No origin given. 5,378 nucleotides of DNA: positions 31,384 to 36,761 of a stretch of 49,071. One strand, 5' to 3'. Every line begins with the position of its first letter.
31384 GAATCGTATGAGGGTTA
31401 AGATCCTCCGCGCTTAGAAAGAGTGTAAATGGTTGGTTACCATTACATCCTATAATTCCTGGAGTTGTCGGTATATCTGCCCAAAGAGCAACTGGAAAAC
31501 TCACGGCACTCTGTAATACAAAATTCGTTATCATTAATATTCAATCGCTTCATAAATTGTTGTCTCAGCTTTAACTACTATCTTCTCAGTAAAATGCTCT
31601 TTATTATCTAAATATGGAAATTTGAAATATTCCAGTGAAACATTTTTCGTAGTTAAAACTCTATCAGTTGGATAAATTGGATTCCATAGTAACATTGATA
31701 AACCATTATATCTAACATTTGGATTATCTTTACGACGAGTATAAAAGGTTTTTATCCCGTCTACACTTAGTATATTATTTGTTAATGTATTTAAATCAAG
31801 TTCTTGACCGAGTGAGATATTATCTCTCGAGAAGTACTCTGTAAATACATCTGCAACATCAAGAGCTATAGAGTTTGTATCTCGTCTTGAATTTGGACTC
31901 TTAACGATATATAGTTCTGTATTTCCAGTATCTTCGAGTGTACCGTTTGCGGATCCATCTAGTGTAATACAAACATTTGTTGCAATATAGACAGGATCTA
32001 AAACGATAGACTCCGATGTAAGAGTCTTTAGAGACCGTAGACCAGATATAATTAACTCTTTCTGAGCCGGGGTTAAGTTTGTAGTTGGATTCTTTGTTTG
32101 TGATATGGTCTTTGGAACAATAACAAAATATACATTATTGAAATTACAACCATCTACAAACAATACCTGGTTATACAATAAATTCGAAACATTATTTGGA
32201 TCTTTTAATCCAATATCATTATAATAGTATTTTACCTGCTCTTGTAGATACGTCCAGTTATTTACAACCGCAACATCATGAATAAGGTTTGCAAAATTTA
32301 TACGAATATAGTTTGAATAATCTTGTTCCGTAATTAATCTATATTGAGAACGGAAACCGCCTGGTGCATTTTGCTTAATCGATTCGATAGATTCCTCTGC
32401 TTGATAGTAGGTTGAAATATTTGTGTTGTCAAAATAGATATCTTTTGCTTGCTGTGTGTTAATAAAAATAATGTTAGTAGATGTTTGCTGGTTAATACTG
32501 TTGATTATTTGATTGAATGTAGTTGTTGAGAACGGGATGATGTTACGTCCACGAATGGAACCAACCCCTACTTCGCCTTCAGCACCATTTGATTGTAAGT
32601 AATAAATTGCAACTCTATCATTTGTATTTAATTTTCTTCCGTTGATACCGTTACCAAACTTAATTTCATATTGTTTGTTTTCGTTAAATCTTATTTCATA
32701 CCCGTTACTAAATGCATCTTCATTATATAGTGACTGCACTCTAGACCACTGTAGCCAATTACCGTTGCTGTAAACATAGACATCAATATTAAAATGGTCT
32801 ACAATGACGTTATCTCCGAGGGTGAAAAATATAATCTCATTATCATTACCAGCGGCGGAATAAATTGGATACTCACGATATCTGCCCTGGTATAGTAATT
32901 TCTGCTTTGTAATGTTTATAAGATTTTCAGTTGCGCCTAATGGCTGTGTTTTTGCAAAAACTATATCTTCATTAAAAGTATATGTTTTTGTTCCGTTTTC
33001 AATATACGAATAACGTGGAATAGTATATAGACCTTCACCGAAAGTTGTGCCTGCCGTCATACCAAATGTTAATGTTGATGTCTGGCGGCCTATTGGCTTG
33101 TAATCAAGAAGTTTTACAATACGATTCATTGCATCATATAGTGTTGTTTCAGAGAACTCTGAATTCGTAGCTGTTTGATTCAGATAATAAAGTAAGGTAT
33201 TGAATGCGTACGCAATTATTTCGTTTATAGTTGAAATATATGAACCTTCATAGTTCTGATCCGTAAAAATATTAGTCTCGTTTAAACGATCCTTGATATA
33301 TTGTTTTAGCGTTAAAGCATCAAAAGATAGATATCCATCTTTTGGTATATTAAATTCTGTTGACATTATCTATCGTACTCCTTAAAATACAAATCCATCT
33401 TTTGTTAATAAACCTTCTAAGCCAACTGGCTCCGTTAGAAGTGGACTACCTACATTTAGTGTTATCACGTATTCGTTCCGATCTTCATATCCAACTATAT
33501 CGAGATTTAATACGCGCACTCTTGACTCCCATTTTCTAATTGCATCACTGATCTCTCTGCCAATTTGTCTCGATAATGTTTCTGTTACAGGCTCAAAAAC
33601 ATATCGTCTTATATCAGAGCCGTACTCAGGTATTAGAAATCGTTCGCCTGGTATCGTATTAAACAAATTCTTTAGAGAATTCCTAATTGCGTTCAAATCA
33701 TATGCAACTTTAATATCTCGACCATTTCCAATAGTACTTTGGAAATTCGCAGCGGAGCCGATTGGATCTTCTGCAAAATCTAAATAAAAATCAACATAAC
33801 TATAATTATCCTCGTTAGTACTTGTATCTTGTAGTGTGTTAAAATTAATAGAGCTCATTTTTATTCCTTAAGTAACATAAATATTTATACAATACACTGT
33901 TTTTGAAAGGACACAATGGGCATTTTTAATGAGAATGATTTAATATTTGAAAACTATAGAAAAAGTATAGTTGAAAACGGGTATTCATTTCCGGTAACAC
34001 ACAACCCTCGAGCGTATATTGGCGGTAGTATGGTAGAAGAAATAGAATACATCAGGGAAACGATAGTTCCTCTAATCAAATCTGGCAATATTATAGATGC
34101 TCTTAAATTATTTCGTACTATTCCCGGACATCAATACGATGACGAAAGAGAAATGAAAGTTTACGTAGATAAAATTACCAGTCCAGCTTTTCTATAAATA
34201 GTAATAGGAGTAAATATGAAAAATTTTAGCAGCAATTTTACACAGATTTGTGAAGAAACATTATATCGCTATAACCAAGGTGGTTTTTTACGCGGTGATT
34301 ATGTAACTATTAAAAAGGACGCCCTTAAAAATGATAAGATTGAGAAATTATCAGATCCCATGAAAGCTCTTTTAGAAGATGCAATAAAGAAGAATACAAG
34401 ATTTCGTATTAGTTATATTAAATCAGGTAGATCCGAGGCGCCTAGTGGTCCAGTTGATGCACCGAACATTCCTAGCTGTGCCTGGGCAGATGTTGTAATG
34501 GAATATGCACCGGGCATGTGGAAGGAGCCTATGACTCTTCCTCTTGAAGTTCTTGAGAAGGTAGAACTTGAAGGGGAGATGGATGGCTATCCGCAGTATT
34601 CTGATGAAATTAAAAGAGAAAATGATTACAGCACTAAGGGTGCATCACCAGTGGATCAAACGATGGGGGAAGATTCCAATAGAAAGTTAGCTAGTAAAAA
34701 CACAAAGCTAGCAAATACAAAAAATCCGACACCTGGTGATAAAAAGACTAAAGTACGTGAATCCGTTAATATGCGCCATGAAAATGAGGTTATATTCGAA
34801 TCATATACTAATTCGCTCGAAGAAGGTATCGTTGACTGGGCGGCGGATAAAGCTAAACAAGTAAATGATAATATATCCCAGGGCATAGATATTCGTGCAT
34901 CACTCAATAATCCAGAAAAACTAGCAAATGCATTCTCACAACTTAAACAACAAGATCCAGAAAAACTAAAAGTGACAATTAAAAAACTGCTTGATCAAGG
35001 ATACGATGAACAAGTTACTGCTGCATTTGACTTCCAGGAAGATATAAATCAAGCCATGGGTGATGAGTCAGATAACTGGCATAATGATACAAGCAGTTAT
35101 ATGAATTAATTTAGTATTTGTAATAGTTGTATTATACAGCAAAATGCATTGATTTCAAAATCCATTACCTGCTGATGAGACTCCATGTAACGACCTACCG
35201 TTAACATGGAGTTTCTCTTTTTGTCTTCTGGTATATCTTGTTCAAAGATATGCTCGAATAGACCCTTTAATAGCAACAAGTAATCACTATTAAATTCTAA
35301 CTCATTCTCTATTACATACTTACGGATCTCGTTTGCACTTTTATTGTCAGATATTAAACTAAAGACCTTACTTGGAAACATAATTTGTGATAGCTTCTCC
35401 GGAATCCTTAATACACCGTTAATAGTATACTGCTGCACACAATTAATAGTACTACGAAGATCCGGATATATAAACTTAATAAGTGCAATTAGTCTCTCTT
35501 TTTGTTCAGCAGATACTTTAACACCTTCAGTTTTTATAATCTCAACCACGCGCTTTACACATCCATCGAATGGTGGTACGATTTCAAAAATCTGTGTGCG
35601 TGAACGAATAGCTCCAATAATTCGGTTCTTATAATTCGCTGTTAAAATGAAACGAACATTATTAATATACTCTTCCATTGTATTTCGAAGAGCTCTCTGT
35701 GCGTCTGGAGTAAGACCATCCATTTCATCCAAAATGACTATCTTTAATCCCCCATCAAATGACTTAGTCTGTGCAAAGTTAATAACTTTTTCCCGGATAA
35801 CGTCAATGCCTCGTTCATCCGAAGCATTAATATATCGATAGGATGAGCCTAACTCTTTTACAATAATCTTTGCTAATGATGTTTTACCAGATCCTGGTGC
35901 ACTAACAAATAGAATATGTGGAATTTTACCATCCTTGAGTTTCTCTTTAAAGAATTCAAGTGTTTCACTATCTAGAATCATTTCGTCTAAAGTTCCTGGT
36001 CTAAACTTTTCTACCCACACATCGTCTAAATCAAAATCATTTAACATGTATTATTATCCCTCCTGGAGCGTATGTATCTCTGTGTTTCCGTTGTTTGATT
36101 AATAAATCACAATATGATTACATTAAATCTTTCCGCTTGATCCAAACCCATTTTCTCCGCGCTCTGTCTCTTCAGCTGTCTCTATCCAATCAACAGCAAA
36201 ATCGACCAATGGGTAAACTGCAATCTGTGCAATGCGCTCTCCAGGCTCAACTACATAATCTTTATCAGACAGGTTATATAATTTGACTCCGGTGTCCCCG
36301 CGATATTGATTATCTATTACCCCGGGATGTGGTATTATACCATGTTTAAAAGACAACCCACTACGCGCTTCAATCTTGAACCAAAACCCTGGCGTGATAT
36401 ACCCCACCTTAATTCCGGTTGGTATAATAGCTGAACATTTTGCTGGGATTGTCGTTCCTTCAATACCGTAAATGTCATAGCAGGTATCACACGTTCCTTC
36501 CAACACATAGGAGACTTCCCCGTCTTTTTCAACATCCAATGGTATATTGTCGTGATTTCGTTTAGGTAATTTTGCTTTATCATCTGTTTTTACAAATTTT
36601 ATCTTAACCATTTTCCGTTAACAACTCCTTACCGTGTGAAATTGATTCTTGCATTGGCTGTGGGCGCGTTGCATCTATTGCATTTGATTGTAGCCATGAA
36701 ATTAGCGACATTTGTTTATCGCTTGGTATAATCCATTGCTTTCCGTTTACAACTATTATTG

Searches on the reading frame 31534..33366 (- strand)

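Call 9: search_protein_families(library=phrogs, proteins=[window:31534-33366:-], max_evalue=0.001)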
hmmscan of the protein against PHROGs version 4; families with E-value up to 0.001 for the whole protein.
window:31534-33366:- (610 aa): 2 families
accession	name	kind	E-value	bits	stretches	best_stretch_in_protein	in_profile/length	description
phrog_219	-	tail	1.2e-31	111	1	15-470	9-402/598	baseplate wedge subunit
phrog_1369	-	tail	1.2e-05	25.3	1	191-299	163-265/489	baseplate protein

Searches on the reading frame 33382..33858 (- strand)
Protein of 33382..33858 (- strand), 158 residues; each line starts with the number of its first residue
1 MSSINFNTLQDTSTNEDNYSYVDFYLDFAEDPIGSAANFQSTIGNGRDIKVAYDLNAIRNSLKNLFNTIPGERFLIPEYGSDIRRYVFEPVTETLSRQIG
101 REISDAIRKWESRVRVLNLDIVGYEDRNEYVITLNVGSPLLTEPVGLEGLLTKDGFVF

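Call 9: search_protein_families(library=phrogs, proteins=[window:33382-33858:-], max_evalue=0.001)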
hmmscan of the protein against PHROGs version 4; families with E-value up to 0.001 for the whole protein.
window:33382-33858:- (158 aa): 3 families
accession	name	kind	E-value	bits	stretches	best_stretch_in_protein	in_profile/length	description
phrog_261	-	tail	5.3e-28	99.7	1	45-134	34-123/312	baseplate wedge subunit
phrog_43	-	tail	3.6e-18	66.4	1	47-135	11-98/126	baseplate wedge subunit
phrog_975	-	tail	1.2e-06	28.8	1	42-136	120-213/238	baseplate protein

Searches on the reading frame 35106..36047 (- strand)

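Call 9: search_protein_families(library=phrogs, proteins=[window:35106-36047:-], max_evalue=0.001)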
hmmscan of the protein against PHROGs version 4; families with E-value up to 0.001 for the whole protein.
window:35106-36047:- (313 aa): 4 families
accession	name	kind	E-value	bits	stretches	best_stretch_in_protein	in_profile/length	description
phrog_168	-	DNA, RNA and nucleotide metabolism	3.7e-74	251.2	1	8-308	8-307/314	clamp loader of DNA polymerase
phrog_5846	-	DNA, RNA and nucleotide metabolism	4.8e-31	109.4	1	13-206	8-201/380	clamp loader of DNA polymerase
phrog_11838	-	DNA, RNA and nucleotide metabolism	1.3e-25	91.5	1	10-208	6-206/420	clamp loader of DNA polymerase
phrog_9172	-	unknown function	3.6e-05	23.8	1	41-77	106-142/509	-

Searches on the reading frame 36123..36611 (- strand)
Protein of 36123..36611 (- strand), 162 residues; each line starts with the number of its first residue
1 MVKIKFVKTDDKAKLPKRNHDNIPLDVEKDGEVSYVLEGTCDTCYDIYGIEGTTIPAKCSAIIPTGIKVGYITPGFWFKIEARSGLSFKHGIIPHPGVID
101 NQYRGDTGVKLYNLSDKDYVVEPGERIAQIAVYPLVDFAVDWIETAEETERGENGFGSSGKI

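Call 9: search_protein_families(library=phrogs, proteins=[window:36123-36611:-], max_evalue=0.001)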
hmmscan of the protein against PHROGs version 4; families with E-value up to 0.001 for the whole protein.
window:36123-36611:- (162 aa): 1 family
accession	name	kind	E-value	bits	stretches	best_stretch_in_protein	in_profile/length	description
phrog_135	-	DNA, RNA and nucleotide metabolism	2.9e-38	133.6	1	42-161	166-291/463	dUTPase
